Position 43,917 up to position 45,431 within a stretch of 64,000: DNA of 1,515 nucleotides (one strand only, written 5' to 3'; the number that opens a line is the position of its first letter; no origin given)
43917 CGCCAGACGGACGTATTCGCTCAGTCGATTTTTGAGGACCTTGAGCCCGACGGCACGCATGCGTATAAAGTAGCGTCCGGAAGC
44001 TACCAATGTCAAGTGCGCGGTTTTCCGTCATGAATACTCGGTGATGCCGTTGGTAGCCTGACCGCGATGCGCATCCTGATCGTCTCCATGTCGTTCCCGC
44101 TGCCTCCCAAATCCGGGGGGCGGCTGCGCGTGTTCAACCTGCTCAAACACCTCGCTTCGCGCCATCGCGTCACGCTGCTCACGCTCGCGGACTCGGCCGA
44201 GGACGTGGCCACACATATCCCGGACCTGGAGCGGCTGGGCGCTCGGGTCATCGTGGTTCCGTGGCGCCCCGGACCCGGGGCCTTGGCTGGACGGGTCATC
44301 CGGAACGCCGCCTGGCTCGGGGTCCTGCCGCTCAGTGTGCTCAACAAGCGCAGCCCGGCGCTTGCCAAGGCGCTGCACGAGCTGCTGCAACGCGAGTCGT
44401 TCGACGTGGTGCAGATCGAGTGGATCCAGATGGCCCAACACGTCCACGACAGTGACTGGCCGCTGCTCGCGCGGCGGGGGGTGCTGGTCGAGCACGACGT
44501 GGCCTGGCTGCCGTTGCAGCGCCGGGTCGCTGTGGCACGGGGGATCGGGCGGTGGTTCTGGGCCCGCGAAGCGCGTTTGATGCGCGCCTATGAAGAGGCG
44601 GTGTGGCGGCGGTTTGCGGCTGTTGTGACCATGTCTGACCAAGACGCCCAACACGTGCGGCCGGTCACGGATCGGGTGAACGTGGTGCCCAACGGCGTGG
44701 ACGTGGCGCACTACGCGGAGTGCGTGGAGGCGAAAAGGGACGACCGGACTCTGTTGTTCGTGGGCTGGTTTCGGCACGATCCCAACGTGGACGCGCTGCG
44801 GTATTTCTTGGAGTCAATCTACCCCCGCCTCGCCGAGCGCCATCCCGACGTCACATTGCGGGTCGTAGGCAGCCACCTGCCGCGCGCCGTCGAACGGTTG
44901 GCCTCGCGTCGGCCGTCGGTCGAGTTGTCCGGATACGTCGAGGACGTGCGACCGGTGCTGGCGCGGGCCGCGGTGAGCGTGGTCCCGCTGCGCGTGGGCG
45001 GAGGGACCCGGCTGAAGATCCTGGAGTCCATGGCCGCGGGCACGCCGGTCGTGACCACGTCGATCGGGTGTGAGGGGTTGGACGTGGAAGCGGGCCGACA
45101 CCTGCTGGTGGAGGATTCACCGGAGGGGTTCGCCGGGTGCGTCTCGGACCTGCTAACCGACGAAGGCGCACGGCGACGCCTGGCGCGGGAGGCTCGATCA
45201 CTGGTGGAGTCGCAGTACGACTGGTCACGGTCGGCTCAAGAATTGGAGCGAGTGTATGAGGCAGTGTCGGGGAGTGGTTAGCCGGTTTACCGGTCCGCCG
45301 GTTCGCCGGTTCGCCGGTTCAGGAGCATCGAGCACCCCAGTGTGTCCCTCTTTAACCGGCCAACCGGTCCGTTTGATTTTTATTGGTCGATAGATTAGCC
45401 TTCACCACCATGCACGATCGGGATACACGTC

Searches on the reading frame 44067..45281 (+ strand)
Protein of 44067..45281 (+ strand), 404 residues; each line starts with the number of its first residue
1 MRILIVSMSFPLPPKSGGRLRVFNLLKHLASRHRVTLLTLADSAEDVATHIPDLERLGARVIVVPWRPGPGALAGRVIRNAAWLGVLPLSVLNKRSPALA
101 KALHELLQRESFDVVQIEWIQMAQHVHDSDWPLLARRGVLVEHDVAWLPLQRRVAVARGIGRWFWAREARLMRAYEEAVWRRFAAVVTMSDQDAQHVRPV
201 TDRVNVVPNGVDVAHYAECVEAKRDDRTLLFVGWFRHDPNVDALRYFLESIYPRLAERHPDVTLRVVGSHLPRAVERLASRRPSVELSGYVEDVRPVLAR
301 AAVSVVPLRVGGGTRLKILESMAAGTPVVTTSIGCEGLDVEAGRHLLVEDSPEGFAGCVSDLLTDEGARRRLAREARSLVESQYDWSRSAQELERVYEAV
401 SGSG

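Call 68: search_protein_families(library=pfam, proteins=[window:44067-45281:+], max_evalue=0.00001)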
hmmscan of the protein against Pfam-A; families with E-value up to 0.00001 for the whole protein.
window:44067-45281:+ (404 aa): 4 families
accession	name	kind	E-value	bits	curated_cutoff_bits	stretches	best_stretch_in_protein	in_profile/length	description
PF13692.12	Glyco_trans_1_4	-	2e-29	103.1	27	1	227-365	2-142/142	Glycosyl transferases group 1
PF00534.26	Glycos_transf_1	-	2.9e-12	46.9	26.4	1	223-378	12-171/172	Glycosyl transferases group 1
PF13524.12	Glyco_trans_1_2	-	2.1e-11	44.4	25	1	255-394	9-143/144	Glycosyl transferase-like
PF13439.12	Glyco_transf_4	-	5.8e-11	43.1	28.5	1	21-214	7-169/170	Glycosyltransferase Family 4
